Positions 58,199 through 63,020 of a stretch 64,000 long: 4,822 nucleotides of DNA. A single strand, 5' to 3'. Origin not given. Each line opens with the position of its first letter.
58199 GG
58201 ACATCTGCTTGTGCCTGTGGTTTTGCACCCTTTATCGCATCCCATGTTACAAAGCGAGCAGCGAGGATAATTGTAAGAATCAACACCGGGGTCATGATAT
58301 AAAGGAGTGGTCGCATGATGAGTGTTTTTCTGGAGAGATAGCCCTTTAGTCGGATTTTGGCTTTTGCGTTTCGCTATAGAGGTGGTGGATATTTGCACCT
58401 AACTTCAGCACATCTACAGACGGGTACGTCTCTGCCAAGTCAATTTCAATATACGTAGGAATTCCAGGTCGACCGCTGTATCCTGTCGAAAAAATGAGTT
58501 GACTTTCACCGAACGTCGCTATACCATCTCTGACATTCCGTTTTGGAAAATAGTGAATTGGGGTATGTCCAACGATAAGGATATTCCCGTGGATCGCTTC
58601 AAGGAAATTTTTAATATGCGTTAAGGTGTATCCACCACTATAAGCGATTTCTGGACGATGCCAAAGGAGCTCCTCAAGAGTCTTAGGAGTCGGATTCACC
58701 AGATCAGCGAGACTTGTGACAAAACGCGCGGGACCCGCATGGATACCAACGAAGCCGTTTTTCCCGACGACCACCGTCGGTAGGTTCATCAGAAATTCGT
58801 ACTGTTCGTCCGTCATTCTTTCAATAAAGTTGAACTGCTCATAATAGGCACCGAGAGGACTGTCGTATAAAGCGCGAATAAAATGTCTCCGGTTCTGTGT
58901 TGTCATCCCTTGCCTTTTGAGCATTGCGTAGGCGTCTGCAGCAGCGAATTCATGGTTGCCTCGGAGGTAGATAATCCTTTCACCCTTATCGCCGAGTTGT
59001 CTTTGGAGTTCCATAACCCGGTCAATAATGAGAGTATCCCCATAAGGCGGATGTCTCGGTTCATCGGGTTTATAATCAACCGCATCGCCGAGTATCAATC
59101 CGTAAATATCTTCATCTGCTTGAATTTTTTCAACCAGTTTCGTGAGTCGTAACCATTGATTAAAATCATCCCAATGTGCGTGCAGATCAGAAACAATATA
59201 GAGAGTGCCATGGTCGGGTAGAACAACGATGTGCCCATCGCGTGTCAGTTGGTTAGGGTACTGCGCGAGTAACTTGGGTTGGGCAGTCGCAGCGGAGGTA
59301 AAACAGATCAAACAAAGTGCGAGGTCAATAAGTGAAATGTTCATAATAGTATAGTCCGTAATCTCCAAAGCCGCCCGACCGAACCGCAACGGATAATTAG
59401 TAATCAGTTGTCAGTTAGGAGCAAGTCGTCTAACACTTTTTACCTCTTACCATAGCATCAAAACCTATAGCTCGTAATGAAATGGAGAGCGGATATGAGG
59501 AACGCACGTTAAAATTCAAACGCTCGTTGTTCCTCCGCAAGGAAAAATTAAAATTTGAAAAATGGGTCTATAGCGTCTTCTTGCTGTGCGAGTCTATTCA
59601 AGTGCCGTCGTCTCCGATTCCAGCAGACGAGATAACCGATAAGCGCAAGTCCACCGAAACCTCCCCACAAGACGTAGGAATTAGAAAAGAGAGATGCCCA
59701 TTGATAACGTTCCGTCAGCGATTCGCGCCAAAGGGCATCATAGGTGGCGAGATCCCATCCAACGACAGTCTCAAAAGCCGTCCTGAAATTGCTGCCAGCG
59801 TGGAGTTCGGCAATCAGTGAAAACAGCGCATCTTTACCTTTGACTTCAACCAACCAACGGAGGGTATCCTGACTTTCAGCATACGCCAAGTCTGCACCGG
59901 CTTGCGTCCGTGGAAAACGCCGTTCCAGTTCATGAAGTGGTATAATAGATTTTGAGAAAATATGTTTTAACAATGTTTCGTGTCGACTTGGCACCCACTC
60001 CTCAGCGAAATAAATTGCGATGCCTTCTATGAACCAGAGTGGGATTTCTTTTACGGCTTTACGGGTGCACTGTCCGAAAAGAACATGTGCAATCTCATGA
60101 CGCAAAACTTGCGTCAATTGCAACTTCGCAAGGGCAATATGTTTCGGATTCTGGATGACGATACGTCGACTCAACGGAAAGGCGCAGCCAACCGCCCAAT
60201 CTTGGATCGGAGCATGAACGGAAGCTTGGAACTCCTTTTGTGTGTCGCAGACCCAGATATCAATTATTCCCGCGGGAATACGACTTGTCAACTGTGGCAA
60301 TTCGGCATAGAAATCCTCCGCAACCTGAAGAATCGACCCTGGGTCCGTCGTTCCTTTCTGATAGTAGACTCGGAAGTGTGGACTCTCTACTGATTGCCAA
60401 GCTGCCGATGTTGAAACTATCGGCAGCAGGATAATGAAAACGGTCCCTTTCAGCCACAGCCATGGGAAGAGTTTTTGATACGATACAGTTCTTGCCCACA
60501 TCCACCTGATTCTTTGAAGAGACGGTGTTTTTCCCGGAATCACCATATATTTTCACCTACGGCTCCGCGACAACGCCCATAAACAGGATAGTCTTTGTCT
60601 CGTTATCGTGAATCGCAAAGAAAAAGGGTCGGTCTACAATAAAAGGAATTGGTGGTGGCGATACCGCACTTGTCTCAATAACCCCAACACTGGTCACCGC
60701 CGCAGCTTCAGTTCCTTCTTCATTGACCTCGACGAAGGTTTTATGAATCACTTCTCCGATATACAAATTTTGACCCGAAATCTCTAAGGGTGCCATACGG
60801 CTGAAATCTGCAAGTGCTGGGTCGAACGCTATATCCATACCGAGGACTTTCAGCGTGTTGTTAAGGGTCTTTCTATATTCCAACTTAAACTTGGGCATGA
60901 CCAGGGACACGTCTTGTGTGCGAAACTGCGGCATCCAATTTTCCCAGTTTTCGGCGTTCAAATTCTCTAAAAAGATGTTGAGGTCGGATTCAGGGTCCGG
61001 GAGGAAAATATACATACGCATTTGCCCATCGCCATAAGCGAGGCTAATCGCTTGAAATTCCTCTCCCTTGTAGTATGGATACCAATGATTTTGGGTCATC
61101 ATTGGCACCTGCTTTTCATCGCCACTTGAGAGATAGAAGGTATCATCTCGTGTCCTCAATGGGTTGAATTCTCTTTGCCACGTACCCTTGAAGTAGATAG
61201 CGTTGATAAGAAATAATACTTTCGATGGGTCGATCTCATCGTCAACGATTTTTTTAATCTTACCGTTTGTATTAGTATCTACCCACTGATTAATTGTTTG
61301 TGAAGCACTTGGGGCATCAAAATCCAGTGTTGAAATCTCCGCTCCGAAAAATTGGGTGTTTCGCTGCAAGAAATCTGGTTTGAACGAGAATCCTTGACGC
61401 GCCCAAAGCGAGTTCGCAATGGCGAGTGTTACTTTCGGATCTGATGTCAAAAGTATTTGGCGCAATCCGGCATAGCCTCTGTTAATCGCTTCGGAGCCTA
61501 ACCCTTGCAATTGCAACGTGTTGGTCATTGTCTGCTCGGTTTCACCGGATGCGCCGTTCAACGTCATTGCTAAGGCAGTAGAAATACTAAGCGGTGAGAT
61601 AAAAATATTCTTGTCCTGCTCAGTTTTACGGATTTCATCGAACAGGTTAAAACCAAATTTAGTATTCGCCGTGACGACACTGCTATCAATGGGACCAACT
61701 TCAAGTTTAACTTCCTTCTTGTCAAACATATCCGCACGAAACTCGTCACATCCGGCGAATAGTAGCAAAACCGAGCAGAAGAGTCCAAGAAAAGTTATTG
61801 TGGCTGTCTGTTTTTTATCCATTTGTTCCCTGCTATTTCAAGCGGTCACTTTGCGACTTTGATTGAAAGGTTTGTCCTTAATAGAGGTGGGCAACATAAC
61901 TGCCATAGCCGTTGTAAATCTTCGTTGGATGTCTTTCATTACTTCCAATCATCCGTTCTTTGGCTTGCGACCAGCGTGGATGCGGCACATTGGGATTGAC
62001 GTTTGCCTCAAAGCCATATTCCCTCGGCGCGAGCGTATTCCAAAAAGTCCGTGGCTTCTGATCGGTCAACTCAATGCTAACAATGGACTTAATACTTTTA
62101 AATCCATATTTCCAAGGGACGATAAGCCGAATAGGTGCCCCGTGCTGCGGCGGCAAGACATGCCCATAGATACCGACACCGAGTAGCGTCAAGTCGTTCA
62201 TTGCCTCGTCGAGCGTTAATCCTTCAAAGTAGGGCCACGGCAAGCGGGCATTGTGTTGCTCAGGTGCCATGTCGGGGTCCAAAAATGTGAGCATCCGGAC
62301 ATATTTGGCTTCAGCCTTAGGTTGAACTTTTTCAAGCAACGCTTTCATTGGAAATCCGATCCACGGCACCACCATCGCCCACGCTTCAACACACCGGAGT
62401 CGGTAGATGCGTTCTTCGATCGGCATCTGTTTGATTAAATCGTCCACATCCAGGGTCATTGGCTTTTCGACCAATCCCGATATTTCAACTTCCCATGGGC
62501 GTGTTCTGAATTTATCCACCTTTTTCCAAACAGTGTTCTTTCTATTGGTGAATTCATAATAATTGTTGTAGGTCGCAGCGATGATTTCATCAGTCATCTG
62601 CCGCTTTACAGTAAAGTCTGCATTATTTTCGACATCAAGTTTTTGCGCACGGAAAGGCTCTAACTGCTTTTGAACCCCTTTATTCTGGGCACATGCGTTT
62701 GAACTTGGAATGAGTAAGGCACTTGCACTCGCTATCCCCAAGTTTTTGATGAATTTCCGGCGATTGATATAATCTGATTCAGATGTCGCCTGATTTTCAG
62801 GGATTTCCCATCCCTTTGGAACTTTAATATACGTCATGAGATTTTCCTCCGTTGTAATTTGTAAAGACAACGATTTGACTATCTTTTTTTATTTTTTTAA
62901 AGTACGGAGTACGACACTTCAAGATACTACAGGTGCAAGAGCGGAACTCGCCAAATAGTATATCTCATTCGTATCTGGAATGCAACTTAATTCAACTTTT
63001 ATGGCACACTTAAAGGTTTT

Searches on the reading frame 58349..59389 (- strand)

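Call 69: search_protein_families(library=pfam, proteins=[window:58349-59389:-], max_evalue=0.00001)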
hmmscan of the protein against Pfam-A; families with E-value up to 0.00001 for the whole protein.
window:58349-59389:- (347 aa): 1 family
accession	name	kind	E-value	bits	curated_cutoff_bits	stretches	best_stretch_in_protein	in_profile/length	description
PF00149.33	Metallophos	-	1e-11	46.1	21.5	1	63-277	3-189/191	Calcineurin-like phosphoesterase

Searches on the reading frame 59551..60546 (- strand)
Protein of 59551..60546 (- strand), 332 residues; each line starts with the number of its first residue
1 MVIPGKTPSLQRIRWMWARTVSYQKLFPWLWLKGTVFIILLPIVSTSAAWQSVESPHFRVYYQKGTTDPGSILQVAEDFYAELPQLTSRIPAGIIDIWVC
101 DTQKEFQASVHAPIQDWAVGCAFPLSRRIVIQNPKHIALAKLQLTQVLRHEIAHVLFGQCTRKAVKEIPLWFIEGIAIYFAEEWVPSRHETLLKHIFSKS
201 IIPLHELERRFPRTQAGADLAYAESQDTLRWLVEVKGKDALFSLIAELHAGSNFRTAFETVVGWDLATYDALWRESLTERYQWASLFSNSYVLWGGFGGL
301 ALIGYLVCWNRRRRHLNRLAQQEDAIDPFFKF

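Call 70: search_protein_families(library=pfam, proteins=[window:59551-60546:-], max_evalue=0.00001)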
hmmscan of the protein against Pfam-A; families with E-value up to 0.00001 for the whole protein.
window:59551-60546:- (332 aa): 1 family
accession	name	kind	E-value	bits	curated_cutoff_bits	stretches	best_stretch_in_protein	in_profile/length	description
PF13485.12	Peptidase_MA_2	-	3.1e-26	92.9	32.4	1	78-277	4-199/201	Peptidase MA superfamily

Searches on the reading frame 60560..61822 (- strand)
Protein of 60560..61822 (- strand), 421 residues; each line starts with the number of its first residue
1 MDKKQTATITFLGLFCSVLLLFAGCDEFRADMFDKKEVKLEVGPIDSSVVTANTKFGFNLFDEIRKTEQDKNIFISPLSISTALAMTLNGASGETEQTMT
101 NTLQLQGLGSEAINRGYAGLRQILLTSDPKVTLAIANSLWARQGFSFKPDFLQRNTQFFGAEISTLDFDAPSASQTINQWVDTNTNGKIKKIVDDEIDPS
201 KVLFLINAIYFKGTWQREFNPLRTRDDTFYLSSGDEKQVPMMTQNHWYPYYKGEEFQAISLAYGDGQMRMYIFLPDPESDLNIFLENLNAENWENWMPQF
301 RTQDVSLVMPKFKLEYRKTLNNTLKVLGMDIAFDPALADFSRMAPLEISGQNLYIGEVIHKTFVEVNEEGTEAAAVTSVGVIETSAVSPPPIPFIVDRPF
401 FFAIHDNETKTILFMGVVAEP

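Call 70: search_protein_families(library=pfam, proteins=[window:60560-61822:-], max_evalue=0.00001)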
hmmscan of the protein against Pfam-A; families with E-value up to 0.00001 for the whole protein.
window:60560-61822:- (421 aa): 1 family
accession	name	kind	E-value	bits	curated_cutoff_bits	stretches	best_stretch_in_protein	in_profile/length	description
PF00079.25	Serpin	-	7.7e-122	407.5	27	1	52-421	2-370/370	Serpin (serine protease inhibitor)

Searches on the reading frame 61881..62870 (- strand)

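Call 70: search_protein_families(library=pfam, proteins=[window:61881-62870:-], max_evalue=0.00001)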
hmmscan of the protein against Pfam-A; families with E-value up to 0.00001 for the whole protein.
window:61881-62870:- (330 aa): 1 family
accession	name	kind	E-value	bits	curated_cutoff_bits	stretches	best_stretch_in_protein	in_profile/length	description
PF00174.25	Oxidored_molyb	-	8.3e-35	120.3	24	1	118-277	4-169/169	Oxidoreductase molybdopterin binding domain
